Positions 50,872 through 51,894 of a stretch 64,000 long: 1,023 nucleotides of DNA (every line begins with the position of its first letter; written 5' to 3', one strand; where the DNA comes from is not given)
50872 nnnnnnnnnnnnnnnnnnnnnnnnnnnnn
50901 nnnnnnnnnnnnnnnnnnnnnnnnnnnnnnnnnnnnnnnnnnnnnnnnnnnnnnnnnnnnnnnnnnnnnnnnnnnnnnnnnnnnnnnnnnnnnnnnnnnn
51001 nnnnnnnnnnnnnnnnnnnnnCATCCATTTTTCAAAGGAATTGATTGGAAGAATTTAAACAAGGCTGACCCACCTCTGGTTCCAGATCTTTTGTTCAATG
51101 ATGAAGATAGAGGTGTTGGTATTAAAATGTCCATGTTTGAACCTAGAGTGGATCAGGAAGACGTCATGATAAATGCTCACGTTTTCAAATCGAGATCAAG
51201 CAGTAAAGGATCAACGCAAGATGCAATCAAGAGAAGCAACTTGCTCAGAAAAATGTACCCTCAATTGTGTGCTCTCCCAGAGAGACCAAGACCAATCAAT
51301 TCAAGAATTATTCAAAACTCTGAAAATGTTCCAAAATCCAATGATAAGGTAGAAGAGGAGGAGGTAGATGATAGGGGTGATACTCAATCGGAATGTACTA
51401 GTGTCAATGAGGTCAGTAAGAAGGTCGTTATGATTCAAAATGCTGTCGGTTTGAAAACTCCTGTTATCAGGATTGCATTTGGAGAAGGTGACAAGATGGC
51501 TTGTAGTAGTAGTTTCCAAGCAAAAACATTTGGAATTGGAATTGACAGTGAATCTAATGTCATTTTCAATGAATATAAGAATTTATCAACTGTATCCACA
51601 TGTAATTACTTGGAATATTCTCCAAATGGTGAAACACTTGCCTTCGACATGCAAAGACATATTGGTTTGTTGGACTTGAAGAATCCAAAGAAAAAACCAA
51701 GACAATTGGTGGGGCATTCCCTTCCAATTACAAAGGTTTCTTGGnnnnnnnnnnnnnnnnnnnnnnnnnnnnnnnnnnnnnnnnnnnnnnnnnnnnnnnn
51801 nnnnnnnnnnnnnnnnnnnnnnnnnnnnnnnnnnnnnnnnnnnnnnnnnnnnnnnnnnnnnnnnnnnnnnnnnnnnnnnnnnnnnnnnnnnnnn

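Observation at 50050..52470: AGC-type protein kinase fused to a C-terminal WD40 propeller, requiring a 21-nt micro-exon that the ORF track misses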

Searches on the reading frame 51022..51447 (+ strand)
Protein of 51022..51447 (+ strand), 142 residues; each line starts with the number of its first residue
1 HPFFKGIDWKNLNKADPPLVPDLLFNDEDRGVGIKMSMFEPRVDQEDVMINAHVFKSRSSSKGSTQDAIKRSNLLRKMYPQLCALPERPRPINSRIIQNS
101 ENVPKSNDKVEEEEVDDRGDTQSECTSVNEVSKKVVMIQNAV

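Call 49: search_protein_families(library=pfam, proteins=[window:51022-51447:+], max_evalue=10)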
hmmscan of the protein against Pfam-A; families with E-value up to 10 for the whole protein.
seq(142 aa): 0 families

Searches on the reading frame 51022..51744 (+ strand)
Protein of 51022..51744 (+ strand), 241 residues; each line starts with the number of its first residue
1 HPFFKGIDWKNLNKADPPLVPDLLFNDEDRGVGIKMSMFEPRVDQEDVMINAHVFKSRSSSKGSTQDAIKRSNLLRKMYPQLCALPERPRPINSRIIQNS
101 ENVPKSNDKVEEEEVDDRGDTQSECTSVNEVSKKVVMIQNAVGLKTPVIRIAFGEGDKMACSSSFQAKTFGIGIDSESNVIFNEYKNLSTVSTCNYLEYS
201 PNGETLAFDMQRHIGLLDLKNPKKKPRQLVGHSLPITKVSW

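Call 58: find_homologous_proteins(query=A6, max_evalue=0.00001)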
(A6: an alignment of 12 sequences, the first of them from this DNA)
Query A6 (12 sequences): 2317 candidates shared short words with the query, none scored E <= 0.00001.
